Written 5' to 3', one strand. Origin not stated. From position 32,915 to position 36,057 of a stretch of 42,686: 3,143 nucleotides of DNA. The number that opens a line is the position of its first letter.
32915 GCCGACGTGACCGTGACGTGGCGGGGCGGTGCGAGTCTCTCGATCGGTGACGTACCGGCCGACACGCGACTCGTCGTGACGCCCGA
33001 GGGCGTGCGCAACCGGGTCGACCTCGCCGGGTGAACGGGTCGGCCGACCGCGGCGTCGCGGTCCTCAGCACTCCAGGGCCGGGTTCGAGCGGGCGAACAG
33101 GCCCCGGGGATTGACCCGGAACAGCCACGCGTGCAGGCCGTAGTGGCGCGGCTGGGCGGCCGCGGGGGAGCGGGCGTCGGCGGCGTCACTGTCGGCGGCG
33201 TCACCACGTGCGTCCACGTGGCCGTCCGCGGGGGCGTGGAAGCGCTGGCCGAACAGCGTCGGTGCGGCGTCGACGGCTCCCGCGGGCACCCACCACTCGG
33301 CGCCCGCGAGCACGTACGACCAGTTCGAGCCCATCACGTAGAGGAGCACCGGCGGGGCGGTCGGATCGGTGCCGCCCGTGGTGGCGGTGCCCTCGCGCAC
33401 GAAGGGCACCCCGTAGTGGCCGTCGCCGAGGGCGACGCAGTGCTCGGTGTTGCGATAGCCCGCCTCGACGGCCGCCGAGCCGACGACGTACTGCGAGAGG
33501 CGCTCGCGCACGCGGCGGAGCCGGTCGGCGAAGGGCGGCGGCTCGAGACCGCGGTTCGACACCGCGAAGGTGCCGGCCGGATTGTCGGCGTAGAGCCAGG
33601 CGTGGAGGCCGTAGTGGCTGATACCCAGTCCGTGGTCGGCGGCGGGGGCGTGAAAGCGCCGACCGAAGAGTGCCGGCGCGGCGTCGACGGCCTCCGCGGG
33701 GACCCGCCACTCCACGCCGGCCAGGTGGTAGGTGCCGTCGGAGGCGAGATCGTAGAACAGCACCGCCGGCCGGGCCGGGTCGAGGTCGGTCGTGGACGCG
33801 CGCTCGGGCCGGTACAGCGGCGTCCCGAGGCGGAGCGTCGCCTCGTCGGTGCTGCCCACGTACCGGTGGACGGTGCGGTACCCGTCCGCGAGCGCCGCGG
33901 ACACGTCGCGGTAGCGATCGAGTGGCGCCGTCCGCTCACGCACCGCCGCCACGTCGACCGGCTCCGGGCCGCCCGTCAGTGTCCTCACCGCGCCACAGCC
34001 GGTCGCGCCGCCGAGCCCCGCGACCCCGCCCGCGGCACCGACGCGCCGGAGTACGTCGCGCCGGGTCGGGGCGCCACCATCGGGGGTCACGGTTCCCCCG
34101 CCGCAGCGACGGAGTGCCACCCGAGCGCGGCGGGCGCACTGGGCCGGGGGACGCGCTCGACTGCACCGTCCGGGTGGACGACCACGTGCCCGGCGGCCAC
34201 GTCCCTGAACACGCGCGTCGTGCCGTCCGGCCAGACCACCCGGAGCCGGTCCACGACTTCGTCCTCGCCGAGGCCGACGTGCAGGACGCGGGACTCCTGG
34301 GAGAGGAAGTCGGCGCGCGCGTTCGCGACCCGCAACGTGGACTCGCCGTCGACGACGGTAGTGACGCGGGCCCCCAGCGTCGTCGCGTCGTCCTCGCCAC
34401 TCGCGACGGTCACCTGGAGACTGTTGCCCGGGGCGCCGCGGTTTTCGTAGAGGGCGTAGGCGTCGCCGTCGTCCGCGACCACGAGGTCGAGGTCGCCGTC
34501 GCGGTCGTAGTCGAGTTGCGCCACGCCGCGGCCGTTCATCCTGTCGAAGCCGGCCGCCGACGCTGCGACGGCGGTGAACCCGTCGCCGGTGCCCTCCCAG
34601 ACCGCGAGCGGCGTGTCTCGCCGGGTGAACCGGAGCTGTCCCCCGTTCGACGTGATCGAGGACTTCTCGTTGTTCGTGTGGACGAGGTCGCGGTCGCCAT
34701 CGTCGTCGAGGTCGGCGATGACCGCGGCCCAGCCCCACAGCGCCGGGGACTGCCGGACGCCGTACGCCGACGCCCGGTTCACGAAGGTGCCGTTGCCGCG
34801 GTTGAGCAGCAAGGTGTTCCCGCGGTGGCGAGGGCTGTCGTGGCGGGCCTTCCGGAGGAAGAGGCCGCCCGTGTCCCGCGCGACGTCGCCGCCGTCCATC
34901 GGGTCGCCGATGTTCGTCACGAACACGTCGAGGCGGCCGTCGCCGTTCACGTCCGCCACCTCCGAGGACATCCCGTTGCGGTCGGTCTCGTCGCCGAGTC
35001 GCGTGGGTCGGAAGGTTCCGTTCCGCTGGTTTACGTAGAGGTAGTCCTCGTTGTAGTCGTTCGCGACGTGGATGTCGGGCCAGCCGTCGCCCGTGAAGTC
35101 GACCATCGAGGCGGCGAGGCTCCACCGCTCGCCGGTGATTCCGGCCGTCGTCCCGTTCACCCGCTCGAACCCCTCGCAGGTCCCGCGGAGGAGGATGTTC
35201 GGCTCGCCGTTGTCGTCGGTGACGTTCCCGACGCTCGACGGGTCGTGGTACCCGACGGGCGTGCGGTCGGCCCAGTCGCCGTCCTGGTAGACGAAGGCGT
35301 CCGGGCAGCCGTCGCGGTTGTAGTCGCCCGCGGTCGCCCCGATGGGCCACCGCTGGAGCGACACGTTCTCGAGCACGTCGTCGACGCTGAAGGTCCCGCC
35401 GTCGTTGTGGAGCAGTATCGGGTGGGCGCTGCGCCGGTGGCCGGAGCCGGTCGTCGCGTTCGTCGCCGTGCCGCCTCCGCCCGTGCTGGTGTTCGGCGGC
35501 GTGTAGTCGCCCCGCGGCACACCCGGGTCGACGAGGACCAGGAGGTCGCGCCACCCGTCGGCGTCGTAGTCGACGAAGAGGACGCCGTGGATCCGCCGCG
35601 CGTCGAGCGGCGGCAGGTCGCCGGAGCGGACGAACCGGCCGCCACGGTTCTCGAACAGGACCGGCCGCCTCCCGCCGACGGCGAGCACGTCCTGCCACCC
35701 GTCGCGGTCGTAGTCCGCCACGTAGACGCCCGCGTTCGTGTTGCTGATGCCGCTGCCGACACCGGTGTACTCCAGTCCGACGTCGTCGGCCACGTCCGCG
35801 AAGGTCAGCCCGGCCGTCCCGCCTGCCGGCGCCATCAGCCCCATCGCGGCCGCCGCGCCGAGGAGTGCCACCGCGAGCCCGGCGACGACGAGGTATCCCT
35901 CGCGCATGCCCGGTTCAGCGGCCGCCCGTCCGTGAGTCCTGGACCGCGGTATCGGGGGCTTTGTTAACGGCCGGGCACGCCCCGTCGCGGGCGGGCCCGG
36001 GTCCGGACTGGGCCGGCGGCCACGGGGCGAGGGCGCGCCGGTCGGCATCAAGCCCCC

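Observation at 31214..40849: Three CRTAC1-like FG-GAP/ASPIC paralogs clustered with a MoxR ATPase, an ABC-2 exporter pair and a duplicated-domain Tat protein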

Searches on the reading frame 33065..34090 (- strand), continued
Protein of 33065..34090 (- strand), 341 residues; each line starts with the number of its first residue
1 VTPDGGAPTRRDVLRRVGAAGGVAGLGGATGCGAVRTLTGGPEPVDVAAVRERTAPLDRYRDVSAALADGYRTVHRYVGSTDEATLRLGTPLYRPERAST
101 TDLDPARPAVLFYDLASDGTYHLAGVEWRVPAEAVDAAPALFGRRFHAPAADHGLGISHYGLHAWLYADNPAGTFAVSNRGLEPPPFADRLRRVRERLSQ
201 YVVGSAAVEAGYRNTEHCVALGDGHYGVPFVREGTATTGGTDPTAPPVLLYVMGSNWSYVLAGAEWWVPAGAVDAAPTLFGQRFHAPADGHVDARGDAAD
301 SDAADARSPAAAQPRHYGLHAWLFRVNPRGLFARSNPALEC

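Call 84: search_solved_structures(query=A3, max_evalue=10, show_alignments=2)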
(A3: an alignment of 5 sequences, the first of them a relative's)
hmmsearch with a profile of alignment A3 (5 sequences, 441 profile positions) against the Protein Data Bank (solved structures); distinct sequences matched with E-value up to 10: 4.
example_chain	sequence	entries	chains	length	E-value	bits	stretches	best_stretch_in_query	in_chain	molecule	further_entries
4cj9_A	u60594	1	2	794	2.7e-08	36.3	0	6-37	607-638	BURRH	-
4cja_A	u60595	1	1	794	2.9e-08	36.2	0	6-37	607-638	BURRH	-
8i9r_CN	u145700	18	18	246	1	11.3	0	118-165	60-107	Eukaryotic translation initiation factor 6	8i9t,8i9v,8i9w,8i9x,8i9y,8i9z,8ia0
5m3q_A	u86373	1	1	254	1.1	11.2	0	118-165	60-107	Eukaryotic translation initiation factor 6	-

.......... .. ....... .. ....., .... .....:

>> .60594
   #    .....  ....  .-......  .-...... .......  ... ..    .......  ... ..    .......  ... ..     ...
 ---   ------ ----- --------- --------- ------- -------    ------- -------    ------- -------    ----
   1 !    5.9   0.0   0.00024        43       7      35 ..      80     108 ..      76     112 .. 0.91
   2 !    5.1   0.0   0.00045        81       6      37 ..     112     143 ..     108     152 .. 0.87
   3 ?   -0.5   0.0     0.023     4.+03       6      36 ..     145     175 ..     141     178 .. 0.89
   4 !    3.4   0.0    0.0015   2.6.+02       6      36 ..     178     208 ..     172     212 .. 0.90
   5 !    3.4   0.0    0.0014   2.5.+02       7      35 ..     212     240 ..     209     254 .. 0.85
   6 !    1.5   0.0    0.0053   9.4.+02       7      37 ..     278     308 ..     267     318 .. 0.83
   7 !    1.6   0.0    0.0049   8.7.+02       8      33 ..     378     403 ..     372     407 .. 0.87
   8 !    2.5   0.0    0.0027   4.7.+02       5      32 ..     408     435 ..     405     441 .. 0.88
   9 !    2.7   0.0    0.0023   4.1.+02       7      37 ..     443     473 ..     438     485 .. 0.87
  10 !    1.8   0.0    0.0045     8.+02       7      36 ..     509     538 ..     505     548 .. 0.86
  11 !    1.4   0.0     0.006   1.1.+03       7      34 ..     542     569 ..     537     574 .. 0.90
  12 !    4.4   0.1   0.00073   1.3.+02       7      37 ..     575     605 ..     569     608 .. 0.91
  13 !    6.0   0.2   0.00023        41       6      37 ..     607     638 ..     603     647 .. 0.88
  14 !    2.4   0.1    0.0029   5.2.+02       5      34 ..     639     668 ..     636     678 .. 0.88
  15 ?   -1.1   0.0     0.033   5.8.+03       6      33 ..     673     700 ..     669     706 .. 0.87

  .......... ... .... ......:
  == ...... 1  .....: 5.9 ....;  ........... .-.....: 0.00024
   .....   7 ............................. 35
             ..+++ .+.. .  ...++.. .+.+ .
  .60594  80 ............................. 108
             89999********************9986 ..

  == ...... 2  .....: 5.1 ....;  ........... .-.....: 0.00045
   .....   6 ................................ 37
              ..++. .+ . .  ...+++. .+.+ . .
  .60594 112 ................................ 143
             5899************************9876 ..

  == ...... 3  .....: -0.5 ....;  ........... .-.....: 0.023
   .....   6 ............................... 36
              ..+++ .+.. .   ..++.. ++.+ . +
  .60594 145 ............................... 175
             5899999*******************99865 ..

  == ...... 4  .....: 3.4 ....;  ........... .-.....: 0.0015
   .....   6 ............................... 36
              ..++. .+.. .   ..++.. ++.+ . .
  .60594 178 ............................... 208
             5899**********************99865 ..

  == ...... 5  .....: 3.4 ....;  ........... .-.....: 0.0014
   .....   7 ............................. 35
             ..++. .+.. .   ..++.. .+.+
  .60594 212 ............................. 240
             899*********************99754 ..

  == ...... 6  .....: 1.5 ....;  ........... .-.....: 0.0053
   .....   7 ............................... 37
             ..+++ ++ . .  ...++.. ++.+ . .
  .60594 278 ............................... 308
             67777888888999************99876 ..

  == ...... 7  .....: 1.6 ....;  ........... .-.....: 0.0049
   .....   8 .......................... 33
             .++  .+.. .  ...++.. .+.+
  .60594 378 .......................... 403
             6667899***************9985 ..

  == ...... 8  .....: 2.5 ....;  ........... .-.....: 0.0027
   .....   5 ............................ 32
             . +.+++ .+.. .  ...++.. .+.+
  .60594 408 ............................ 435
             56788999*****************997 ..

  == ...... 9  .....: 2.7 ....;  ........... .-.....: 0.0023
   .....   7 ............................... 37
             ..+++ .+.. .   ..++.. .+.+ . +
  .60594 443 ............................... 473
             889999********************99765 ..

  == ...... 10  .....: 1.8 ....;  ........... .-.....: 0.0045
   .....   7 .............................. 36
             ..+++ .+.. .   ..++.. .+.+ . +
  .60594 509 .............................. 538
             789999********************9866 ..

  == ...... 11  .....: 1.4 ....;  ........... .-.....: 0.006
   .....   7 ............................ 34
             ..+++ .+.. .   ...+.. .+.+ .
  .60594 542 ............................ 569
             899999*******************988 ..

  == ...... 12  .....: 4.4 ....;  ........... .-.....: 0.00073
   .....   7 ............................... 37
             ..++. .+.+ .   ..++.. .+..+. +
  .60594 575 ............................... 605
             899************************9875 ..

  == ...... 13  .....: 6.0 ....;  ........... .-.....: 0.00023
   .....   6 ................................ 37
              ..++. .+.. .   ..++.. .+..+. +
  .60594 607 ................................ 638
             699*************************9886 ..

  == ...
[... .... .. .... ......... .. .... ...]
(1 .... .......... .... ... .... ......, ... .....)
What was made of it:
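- On DyP/EfeB peroxidase, considered for DUF7405 (the alternative partner in other loci): A PDB profile search finds no DyP (call 84).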

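Call 90: search_protein_families(library=padloc, proteins=[window:33065-34090:-], max_evalue=0.001)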
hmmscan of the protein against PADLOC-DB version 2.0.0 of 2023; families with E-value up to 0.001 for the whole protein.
window:33065-34090:- (341 aa): 0 families

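Call 97: find_encoding_contigs(protein=P0047, flank=8000, max_places=1)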
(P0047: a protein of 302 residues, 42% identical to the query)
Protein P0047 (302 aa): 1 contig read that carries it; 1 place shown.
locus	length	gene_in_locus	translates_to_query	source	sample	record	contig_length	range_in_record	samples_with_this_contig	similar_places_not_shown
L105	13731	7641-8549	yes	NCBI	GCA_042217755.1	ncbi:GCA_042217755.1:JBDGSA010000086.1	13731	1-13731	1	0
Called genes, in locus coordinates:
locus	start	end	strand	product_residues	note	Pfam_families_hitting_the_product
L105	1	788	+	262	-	PF10634:Iron_transport (weak), PF24041:DUF7350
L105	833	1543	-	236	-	PF03853:YjeF_N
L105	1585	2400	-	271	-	PF12679:ABC2_membrane_2, PF12698:ABC2_membrane_3 (weak)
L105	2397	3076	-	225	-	PF00005:ABC_tran, PF13304:AAA_21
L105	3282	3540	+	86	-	-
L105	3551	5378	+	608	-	PF01839:FG-GAP (faint), PF13517:FG-GAP_3, PF07593:UnbV_ASPIC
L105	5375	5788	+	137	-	-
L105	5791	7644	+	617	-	PF01839:FG-GAP (faint), PF13517:FG-GAP_3, PF07593:UnbV_ASPIC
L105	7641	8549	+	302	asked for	-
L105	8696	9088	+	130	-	PF02537:CRCB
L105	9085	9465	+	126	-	PF02537:CRCB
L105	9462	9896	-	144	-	PF00582:Usp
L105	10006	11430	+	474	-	PF00989:PAS, PF08448:PAS_4, PF13188:PAS_8 (weak), PF08447:PAS_3, PF13426:PAS_9 (weak), PF00989:PAS, PF02518:HATPase_c, PF13581:HATPase_c_2, +3 more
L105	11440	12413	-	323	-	PF00989:PAS, PF08448:PAS_4, PF13188:PAS_8, PF13426:PAS_9, PF13581:HATPase_c_2, PF02518:HATPase_c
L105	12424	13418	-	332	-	PF00989:PAS, PF13188:PAS_8, PF08448:PAS_4 (weak), PF13426:PAS_9, PF08447:PAS_3 (faint), PF00989:PAS (weak), PF08448:PAS_4, PF13426:PAS_9 (weak)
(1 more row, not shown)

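Call 102: search_protein_families(library=pfam, proteins=[L099:113-1210:+], max_evalue=0.01)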
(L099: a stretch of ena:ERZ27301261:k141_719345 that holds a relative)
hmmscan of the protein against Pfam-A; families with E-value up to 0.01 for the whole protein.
L099:113-1210:+ (365 aa): 2 families
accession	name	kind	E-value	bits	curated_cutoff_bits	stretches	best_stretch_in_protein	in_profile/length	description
PF07731.20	Cu-oxidase_2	-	3.3e-06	27.3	20.4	1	107-199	30-136/137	Multicopper oxidase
PF07732.21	Cu-oxidase_3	-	5.1e-06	27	21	1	91-199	8-117/119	Multicopper oxidase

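Call 115: list_cluster_members(proteins=[P0194, P0204, P0205, P0207, P0212, P0220, P0236, P0198, P0201, P0256])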
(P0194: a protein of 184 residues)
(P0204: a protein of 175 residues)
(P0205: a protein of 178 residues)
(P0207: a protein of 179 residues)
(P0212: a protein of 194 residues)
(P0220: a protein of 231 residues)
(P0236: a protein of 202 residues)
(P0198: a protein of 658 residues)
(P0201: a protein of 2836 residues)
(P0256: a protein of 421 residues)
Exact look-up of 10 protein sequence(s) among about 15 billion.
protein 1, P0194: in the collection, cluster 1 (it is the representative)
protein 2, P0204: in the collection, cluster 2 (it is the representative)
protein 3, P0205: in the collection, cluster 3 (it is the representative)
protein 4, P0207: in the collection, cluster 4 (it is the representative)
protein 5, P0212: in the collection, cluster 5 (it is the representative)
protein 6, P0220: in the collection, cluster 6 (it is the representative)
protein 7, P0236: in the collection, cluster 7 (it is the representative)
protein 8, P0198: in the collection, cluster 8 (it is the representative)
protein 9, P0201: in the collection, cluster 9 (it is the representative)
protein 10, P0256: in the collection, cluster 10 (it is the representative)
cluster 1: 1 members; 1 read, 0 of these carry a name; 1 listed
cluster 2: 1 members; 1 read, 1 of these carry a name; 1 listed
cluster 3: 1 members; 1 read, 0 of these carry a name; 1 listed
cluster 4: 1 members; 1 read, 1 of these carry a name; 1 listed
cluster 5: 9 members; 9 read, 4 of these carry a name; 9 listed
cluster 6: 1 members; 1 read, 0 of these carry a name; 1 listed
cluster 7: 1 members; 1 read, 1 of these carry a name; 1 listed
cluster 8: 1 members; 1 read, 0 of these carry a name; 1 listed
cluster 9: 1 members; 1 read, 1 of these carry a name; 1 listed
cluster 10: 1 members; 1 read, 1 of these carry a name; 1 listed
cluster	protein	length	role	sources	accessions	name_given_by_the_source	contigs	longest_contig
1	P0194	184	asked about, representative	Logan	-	-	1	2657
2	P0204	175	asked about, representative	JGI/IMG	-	hypothetical protein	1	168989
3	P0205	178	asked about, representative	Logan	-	-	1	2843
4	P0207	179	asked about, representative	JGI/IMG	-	hypothetical protein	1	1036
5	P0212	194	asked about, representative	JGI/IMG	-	hypothetical protein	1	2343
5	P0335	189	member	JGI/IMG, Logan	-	hypothetical protein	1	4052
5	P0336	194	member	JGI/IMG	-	hypothetical protein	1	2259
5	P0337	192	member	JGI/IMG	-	hypothetical protein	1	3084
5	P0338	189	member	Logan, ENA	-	-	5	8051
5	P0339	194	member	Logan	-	-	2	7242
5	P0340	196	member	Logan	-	-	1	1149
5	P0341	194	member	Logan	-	-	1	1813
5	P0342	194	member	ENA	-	-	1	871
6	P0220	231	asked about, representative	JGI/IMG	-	-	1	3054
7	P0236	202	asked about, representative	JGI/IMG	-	hypothetical protein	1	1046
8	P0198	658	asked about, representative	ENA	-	-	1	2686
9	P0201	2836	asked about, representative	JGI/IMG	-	hypothetical protein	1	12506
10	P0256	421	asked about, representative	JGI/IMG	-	hypothetical protein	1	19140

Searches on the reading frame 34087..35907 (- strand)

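Call 10: search_protein_families(library=pfam, proteins=[window:34087-35907:-], max_evalue=0.01)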
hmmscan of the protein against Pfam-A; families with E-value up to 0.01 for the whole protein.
window:34087-35907:- (606 aa): 3 families
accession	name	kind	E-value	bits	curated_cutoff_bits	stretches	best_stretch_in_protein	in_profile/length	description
PF13517.12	FG-GAP_3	-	2.6e-40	137.3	26.9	7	270-330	1-61/61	FG-GAP-like repeat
PF07593.17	UnbV_ASPIC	-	1.2e-14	54.3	23.4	1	511-575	2-66/68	ASPIC and UnbV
PF01839.29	FG-GAP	-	4.3e-12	46.1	22.1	0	312-332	2-22/37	FG-GAP repeat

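Call 11: search_protein_families(library=ncbifam, proteins=[window:34087-35907:-], max_evalue=0.01)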
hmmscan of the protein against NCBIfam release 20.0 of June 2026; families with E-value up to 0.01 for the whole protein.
window:34087-35907:- (606 aa): 0 families

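Call 90: search_protein_families(library=padloc, proteins=[window:34087-35907:-], max_evalue=0.001)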
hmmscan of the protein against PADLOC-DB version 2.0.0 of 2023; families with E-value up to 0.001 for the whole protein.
window:34087-35907:- (606 aa): 0 families
